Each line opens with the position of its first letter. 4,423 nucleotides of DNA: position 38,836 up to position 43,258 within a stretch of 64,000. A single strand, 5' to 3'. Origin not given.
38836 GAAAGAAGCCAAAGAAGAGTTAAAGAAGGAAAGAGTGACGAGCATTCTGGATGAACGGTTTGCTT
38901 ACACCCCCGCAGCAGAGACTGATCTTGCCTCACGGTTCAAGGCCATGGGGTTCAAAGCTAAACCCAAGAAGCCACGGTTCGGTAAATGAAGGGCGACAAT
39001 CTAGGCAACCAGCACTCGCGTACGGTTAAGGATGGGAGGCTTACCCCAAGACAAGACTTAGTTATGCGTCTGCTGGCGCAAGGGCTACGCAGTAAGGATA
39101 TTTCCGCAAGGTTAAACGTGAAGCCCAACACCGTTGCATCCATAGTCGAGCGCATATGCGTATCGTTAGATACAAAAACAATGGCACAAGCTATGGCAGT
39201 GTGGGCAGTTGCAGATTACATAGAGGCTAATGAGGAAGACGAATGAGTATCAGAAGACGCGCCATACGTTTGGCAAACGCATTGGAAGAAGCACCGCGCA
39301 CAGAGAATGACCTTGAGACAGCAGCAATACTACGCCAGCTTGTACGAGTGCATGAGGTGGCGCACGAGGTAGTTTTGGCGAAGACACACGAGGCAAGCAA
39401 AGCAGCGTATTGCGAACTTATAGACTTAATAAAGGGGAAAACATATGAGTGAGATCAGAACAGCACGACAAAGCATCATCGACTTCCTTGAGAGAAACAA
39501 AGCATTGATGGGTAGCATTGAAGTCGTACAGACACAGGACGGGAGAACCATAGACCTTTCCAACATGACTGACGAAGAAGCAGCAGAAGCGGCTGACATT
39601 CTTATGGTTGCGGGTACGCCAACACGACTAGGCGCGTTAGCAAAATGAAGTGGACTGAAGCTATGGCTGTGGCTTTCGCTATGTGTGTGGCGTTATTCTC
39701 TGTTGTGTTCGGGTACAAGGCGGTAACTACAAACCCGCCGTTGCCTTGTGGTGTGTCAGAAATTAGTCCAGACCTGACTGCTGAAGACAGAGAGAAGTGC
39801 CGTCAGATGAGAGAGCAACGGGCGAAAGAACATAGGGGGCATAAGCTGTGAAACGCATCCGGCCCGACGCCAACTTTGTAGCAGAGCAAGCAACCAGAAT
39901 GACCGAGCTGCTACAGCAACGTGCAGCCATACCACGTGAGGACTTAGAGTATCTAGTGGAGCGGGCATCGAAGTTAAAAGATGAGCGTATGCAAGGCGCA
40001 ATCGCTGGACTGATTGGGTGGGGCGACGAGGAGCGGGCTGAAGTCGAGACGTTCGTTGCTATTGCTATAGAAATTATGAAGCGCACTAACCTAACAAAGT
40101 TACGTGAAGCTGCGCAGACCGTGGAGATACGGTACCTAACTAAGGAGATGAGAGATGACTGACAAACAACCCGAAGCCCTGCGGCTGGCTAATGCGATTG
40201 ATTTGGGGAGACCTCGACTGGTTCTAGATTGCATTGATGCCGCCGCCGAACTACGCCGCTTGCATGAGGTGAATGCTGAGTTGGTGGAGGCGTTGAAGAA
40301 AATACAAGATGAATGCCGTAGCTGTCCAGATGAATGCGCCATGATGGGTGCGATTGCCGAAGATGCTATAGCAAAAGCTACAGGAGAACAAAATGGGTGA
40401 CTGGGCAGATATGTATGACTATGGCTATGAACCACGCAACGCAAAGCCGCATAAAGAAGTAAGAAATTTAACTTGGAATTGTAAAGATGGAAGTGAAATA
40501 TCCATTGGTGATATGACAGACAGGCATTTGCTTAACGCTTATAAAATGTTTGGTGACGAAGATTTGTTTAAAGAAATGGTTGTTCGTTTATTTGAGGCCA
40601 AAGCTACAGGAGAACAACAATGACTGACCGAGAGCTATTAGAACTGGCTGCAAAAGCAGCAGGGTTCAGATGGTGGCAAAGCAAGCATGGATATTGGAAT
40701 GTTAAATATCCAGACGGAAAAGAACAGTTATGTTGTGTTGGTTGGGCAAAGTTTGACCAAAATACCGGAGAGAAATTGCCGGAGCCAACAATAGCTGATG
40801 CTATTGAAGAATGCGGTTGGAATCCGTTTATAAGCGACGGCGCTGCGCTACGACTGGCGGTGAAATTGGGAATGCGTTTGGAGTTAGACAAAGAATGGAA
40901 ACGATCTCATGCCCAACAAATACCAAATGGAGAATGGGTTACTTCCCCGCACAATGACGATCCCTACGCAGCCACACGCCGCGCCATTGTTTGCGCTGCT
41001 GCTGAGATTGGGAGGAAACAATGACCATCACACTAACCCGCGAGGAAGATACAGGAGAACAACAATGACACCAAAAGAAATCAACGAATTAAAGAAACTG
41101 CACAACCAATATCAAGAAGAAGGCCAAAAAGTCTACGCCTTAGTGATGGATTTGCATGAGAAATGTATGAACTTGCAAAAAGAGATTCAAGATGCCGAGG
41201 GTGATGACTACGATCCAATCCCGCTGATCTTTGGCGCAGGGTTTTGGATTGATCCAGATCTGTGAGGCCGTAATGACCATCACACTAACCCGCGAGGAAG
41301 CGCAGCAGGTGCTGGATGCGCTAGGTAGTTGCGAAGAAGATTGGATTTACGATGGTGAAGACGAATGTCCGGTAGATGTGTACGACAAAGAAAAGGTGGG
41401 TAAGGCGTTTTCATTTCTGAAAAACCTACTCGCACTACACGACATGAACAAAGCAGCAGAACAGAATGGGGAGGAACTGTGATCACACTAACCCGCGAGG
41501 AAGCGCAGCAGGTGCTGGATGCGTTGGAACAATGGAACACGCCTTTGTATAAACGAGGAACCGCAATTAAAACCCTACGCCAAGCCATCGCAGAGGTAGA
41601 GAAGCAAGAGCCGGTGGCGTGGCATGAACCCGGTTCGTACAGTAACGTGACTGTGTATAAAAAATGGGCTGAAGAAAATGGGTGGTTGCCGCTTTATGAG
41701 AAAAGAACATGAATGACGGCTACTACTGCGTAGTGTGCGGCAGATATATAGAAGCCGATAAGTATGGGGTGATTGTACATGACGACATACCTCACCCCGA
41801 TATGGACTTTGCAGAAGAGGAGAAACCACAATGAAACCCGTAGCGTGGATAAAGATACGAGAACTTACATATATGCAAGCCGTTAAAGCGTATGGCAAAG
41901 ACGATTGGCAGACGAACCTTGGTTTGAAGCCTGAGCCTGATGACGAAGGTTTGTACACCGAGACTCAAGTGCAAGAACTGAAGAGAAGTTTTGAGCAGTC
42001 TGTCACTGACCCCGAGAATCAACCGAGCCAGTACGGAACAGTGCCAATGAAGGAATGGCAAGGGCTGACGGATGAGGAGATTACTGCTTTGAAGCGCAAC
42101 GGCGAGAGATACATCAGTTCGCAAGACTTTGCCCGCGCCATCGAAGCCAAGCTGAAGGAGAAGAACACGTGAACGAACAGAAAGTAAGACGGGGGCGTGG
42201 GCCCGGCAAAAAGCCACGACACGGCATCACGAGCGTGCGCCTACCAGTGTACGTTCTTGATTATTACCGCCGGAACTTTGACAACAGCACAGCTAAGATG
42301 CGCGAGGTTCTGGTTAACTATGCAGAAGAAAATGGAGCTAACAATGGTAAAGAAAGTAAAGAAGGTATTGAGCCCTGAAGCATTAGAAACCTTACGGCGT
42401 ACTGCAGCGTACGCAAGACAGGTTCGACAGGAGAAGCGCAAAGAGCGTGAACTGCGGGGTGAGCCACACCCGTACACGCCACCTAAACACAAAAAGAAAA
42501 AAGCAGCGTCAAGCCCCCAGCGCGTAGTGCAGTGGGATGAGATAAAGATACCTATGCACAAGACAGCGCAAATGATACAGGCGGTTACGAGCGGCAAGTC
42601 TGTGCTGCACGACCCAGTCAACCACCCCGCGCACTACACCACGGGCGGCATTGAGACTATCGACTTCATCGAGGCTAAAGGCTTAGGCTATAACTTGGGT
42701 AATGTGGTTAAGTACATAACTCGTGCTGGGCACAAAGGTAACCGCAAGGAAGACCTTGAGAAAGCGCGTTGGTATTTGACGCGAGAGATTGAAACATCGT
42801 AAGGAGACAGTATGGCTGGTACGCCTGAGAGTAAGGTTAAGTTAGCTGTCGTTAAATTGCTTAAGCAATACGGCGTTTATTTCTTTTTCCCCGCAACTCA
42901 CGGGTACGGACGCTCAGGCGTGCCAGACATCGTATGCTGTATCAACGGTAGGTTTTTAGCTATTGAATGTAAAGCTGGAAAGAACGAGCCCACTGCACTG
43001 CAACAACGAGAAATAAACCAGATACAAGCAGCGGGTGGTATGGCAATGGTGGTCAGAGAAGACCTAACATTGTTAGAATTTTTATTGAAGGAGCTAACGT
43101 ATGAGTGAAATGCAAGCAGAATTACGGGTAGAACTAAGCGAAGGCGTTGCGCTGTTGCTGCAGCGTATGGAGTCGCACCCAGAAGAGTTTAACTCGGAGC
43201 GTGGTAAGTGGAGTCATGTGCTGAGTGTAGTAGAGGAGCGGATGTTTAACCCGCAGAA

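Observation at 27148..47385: Genome-arm-wide 13-bp palindrome network (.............) centred on a divergent ribbon-helix-helix gene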

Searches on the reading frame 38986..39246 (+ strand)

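Call 85: search_protein_families(library=pfam, proteins=[window:38986-39246:+], max_evalue=0.05)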
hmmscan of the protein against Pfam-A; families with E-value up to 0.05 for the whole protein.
window:38986-39246:+ (86 aa): 7 families
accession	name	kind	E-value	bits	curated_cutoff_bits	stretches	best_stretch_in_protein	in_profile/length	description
PF00196.25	GerE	-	4e-10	39.6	23.5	1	19-70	3-54/57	Bacterial regulatory proteins, luxR family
PF13384.12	HTH_23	-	0.00014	22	24.6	1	26-56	10-40/50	Homeodomain-like domain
PF08281.18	Sigma70_r4_2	-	0.00021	21.3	25.7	1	18-56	10-49/54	Sigma-70, region 4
PF01325.25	Fe_dep_repress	-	0.021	15.5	26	0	35-56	24-45/60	Iron dependent repressor, N-terminal DNA binding domain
PF24409.1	wHTH-PRTase_assc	-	0.038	14.5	27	0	25-56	2-34/83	wHTH-PRTase associated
PF25787.1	HTH_SB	-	0.047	13.9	43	0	33-56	22-45/53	Sleeping Beauty transposase HTH domain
PF13551.12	HTH_29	-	0.05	14.1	28.1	0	26-56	4-35/64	Winged helix-turn helix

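Call 109: search_protein_families(library=phrogs, proteins=[window:38986-39246:+], max_evalue=0.001)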
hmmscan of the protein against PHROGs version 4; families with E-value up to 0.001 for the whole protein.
window:38986-39246:+ (86 aa): 2 families
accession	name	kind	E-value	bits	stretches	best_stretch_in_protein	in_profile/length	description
phrog_3282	-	transcription regulation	2.7e-06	28.4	1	18-71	47-100/158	sigma factor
phrog_27555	-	transcription regulation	0.00069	20.2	1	18-58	131-171/203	transcriptional regulator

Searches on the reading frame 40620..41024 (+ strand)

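Call 87: search_protein_families(library=pfam, proteins=[window:40620-41024:+], max_evalue=0.05)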
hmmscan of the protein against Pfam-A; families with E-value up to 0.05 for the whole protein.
window:40620-41024:+ (134 aa): 0 families

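Call 109: search_protein_families(library=phrogs, proteins=[window:40620-41024:+], max_evalue=0.001)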
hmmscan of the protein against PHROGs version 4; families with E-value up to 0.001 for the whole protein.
window:40620-41024:+ (134 aa): 1 family
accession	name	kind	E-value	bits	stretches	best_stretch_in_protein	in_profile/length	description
phrog_5086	-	unknown function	2.3e-24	86.7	1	1-133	1-107/110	-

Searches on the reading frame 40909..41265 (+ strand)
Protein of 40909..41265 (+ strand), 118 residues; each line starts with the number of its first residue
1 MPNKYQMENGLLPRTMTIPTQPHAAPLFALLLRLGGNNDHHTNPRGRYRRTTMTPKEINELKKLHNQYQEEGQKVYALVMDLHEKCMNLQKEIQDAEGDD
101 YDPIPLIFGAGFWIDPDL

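Call 87: search_protein_families(library=pfam, proteins=[window:40909-41265:+], max_evalue=0.05)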
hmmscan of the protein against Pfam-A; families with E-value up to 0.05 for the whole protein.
window:40909-41265:+ (118 aa): 1 family
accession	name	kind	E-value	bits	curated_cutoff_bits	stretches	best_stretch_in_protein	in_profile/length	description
PF00578.27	AhpC-TSA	-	0.0018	18.7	26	1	51-94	38-81/124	AhpC/TSA family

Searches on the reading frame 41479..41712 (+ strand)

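Call 87: search_protein_families(library=pfam, proteins=[window:41479-41712:+], max_evalue=0.05)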
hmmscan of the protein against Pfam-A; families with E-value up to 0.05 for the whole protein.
window:41479-41712:+ (77 aa): 1 family
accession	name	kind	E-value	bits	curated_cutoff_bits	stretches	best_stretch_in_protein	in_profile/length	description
PF20929.2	PDCD10_N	-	0.02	14.9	19.8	1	12-45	16-43/60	Programmed cell death protein 10, dimerisation domain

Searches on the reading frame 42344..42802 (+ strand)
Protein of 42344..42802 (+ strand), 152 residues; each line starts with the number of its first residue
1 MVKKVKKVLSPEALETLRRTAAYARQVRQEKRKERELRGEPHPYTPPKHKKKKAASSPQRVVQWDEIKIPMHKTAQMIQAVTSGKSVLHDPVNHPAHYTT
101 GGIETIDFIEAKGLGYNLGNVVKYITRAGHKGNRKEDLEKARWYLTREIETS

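Call 23: search_protein_families(library=phrogs, proteins=[window:42344-42802:+], max_evalue=0.01)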
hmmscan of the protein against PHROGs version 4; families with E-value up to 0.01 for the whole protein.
window:42344-42802:+ (152 aa): 27 families (the best 25 are shown)
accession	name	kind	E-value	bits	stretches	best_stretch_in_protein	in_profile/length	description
phrog_236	-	other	2.8e-32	113.9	1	74-150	223-303/431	nucleotide kinase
phrog_4897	-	other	6.9e-26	92.5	1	74-150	96-178/186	kinase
phrog_1689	-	other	4e-23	83.5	1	68-150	141-232/243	nucleotide kinase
phrog_11324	-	other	1.7e-21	78.2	1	84-150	3-69/139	nucleotide kinase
phrog_18538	-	unknown function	2.1e-17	64.5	1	90-148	3-67/159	-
phrog_4943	-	unknown function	5.4e-16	60.5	1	81-150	80-157/166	-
phrog_5839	-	unknown function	2.5e-15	57.6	1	89-151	5-66/128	-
phrog_2781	-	unknown function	6.5e-15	56.9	1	52-150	137-242/253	-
phrog_32366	-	unknown function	4.5e-14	53.7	1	88-148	5-65/170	-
phrog_11450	-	unknown function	6.5e-14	52.7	1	88-150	322-386/394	-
phrog_2387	-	other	2.1e-13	51.8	1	90-151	3-70/147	nucleotide kinase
phrog_25460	-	unknown function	3.9e-13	50.4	1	91-151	76-139/144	-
phrog_4472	-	other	4.2e-12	46.9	1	88-150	10-75/100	nucleotide kinase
phrog_2585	-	other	5.2e-12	47.5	1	72-146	78-161/175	nucleotide kinase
phrog_13649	-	unknown function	2.6e-10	41.4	1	89-147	3-61/127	-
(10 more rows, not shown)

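Call 24: search_protein_families(library=pfam, proteins=[window:42344-42802:+], max_evalue=0.1)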
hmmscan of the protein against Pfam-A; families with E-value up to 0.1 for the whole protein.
window:42344-42802:+ (152 aa): 2 families
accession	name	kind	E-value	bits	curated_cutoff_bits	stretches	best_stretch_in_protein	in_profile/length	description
PF11753.13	DUF3310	-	7.9e-22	77.5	24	1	92-145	1-59/60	Protein of unknwon function (DUF3310)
PF15247.11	SLBP_RNA_bind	-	0.039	14.4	27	1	22-64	24-61/70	Histone RNA hairpin-binding protein RNA-binding domain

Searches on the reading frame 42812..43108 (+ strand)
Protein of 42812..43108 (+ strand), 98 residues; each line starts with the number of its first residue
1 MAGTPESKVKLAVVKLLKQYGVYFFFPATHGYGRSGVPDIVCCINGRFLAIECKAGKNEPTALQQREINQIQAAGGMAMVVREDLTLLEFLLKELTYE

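Call 24: search_protein_families(library=pfam, proteins=[window:42812-43108:+], max_evalue=0.1)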
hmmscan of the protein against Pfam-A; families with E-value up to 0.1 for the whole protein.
window:42812-43108:+ (98 aa): 2 families
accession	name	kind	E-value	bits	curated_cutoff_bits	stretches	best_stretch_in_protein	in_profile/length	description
PF01870.24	Hjc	-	3.8e-06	27.2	21.1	1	14-72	7-65/93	Archaeal holliday junction resolvase (hjc)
PF08774.17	VRR_NUC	-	0.018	15.6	23.8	1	33-82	60-113/116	VRR-NUC domain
